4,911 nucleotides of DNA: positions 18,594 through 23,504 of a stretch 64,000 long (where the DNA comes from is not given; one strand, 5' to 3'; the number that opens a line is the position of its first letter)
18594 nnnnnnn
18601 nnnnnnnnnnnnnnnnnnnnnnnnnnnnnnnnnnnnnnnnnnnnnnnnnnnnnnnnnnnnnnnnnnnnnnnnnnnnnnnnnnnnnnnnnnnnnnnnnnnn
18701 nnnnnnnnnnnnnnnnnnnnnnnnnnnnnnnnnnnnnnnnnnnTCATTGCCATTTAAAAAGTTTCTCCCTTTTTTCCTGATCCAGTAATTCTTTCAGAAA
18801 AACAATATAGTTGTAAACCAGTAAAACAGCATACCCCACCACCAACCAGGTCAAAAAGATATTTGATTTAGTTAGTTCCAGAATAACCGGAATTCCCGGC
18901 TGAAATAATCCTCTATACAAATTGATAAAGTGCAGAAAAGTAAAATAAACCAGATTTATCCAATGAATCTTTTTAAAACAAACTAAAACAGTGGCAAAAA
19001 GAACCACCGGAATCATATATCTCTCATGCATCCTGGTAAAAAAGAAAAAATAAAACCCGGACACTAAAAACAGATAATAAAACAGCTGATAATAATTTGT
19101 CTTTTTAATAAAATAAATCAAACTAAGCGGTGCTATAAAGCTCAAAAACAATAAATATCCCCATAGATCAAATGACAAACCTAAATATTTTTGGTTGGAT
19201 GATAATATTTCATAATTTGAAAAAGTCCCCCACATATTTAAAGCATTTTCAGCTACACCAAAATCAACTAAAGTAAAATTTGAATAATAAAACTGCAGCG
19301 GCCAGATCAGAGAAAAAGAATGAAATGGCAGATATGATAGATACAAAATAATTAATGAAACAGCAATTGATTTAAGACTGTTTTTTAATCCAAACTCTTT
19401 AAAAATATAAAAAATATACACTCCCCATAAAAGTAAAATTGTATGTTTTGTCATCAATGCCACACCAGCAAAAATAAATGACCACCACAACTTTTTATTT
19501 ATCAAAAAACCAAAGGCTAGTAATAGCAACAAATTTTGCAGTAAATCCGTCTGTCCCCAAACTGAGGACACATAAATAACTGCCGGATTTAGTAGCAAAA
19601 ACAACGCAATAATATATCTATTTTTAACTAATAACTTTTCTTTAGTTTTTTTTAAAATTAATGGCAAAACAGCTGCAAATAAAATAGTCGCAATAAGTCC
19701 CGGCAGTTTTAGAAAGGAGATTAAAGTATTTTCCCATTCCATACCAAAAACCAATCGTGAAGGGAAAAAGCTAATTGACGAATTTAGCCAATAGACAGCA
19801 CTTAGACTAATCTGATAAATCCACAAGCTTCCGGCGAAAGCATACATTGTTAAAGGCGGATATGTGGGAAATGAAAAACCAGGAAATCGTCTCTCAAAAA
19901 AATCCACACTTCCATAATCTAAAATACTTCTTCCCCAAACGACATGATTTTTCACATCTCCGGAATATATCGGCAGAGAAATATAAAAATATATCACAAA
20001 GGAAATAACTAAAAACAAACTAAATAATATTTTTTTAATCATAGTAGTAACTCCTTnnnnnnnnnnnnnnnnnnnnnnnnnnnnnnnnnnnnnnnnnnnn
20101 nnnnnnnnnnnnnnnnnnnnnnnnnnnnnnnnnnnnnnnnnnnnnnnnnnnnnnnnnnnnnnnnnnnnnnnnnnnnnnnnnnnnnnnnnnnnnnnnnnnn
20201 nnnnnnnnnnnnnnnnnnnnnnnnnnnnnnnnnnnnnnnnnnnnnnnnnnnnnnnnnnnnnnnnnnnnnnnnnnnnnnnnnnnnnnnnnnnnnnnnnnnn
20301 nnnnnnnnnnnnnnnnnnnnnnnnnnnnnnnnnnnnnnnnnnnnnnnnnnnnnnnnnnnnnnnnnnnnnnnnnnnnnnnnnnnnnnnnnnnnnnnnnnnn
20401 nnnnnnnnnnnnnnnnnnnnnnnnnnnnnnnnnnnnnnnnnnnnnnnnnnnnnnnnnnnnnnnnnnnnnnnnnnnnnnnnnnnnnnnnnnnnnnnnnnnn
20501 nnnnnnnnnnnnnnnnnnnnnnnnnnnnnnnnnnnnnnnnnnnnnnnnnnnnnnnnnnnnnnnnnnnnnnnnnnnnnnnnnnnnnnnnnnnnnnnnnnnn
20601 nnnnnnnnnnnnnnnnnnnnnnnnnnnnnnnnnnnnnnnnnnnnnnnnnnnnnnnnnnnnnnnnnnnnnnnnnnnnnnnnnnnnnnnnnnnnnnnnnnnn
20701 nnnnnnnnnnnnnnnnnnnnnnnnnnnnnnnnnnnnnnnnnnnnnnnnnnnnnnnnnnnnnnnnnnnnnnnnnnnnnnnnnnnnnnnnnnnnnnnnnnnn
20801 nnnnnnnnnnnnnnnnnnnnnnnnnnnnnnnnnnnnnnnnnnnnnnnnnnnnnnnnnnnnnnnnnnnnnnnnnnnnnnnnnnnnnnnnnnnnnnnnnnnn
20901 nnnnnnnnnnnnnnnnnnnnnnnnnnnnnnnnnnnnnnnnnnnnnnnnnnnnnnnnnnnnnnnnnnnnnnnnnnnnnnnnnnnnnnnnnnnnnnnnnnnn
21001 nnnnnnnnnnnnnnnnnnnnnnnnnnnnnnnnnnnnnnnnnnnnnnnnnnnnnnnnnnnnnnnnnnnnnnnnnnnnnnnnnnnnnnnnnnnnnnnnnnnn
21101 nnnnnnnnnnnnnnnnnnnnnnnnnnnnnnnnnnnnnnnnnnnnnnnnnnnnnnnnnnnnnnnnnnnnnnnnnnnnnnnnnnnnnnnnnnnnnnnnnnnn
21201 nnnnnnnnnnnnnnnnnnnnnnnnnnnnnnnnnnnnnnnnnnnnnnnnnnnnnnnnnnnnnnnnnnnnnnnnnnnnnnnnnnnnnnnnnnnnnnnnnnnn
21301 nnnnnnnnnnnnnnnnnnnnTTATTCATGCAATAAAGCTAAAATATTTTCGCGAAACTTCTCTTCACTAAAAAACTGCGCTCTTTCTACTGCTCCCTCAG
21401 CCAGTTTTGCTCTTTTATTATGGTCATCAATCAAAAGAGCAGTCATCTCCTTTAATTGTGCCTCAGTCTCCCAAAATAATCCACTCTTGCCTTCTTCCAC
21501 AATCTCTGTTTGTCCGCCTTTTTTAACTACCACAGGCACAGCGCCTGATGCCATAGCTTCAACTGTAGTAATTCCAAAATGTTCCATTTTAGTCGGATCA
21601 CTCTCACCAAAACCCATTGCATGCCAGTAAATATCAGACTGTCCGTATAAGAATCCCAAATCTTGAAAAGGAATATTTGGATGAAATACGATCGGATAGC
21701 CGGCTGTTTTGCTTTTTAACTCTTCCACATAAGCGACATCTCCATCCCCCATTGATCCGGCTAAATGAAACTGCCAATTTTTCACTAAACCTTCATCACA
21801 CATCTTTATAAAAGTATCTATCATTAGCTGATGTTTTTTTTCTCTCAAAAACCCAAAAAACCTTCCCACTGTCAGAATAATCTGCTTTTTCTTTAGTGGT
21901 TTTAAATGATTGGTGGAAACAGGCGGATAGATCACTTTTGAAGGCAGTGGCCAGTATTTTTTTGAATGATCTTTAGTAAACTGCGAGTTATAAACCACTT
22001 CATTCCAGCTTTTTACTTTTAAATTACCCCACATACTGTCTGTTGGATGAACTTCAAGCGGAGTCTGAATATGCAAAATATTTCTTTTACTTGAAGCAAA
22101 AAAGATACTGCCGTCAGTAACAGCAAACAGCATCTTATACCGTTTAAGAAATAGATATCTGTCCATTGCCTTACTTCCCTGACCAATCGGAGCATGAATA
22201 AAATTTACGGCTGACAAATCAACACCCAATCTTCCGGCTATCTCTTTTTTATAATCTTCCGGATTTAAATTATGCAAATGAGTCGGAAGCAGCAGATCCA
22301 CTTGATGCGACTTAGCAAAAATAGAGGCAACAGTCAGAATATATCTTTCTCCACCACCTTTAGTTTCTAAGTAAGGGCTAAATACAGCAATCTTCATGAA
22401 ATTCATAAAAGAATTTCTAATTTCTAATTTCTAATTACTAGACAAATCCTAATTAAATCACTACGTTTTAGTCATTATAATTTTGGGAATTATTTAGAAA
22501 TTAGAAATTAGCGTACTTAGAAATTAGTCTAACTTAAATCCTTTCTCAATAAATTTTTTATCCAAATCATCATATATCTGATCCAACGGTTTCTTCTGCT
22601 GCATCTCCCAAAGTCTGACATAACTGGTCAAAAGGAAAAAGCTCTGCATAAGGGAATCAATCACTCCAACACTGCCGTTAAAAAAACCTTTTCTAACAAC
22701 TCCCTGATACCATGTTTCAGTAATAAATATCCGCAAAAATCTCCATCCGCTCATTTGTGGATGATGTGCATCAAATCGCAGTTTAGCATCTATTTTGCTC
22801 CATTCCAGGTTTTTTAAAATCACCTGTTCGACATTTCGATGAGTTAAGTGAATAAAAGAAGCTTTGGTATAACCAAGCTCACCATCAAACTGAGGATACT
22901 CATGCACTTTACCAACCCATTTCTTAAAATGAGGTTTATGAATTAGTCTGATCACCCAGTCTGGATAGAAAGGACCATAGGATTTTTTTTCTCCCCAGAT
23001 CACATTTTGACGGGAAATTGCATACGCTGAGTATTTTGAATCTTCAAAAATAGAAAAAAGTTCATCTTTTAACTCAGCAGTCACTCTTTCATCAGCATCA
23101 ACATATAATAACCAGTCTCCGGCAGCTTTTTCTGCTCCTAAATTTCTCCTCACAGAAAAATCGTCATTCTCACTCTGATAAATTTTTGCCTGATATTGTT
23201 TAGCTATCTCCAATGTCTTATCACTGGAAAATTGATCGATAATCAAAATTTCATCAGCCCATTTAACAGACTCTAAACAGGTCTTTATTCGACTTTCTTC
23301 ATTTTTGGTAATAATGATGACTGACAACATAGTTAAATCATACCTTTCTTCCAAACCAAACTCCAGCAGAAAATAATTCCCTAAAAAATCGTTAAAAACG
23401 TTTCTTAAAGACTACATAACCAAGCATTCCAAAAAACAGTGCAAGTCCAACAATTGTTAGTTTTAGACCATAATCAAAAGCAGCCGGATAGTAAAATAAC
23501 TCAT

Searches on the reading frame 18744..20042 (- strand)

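Call 18: search_protein_families(library=pfam, proteins=[window:18744-20042:-], max_evalue=0.01)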
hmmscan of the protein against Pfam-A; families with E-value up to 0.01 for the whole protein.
window:18744-20042:- (432 aa): 0 families

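Call 67: search_protein_families(library=ncbifam, proteins=[window:18744-20042:-], max_evalue=0.001)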
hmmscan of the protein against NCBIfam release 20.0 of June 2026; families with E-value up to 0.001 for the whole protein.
window:18744-20042:- (432 aa): 1 family
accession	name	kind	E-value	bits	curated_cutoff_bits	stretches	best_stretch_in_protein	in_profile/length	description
NF046093.1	AZOBR_p60025_fam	subfamily_domain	1.5e-05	24.4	150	1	136-224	133-222/232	AZOBR_p60025 family cell surface glycopolymer formation protein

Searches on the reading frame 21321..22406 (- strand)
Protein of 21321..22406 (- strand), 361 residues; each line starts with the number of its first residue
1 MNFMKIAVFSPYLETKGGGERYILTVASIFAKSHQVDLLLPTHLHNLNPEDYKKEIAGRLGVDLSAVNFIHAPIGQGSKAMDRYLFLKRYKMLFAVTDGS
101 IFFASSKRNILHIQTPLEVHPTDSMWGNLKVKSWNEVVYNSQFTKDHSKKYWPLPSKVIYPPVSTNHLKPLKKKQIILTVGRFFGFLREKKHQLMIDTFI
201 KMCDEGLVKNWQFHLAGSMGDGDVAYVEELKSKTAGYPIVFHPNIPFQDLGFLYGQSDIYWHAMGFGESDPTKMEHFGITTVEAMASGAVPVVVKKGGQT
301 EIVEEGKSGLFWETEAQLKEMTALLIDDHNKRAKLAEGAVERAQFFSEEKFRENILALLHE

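Call 18: search_protein_families(library=pfam, proteins=[window:21321-22406:-], max_evalue=0.01)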
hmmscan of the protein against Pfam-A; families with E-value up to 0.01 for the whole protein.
window:21321-22406:- (361 aa): 4 families
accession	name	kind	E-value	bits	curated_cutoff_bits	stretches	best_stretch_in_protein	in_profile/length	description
PF00534.26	Glycos_transf_1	-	1.2e-19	70.9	26.4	1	172-339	13-169/172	Glycosyl transferases group 1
PF13692.12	Glyco_trans_1_4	-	1.7e-13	51.5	27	1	175-321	2-135/142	Glycosyl transferases group 1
PF13524.12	Glyco_trans_1_2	-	5.6e-06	26.8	25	1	209-344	13-130/144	Glycosyl transferase-like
PF13439.12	Glyco_transf_4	-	0.00044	20.8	28.5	1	17-166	2-169/170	Glycosyltransferase Family 4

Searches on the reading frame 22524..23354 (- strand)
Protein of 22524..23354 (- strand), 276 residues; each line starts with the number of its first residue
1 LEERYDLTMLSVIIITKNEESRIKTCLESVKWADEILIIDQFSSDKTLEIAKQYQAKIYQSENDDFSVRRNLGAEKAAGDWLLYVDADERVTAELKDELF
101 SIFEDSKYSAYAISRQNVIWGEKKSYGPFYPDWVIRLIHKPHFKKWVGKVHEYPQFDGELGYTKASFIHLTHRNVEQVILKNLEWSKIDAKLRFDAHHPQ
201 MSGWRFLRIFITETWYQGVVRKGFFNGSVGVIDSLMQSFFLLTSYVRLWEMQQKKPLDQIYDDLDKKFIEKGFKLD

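Call 18: search_protein_families(library=pfam, proteins=[window:22524-23354:-], max_evalue=0.01)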
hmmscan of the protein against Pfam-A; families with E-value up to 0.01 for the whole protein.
window:22524-23354:- (276 aa): 3 families
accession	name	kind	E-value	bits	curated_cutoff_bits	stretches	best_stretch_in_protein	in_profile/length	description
PF00535.33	Glycos_transf_2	-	3e-21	76.5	23.3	1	11-125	1-125/168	Glycosyl transferase family 2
PF10111.15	Glyco_tranf_2_2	-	7.4e-07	29.4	27.3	1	11-95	1-98/276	Glycosyltransferase like family 2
PF13704.12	Glyco_tranf_2_4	-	3.1e-06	28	27.5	1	17-91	1-84/98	Glycosyl transferase family 2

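Call 67: search_protein_families(library=ncbifam, proteins=[window:22524-23354:-], max_evalue=0.001)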
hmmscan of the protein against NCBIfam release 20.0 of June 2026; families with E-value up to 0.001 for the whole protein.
window:22524-23354:- (276 aa): 10 families
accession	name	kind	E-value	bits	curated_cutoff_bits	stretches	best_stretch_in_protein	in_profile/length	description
TIGR04283.1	glyco_like_mftF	equivalog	7.2e-16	58.4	182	1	10-111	1-105/221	TIGR04283 family arsenosugar biosynthesis glycosyltransferase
TIGR04195.1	S_glycosyl_SunS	equivalog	5.7e-15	55.1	350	1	6-154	55-202/421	SunS family peptide S-glycosyltransferase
NF007482.0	PRK10073.1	equivalog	1.9e-13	50.2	423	1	8-106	6-113/334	glycosyltransferase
NF047683.1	TeichurnBiosyTuaG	equivalog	1.6e-06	28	400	1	9-108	7-116/252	teichuronic acid biosynthesis protein TuaG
NF045692.1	OglycostaseCruG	equivalog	8.2e-06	25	600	1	7-117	40-166/386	2'-O-glycosyltransferase CruG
NF010496.0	PRK13915.1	equivalog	2e-05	23.8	262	1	8-88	31-126/307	glucosyl-3-phosphoglycerate synthase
NF038302.1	EPS_HpsE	equivalog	0.00011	21.3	300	1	10-89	3-97/307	hormogonium polysaccharide biosynthesis glycosyltransferase HpsE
NF041875.1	EPS_EpsD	equivalog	0.00019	21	370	1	10-98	1-99/325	exopolysaccharide biosynthesis glycosyltransferase EpsD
TIGR03965.1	mycofact_glyco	equivalog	0.00034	19.6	280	1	10-107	76-183/467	mycofactocin biosynthesis glycosyltransferase MftF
TIGR04182.1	glyco_TIGR04182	equivalog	0.00041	19.8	325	1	11-94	3-88/293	S-layer glycoprotein N-glycosyltransferase AglJ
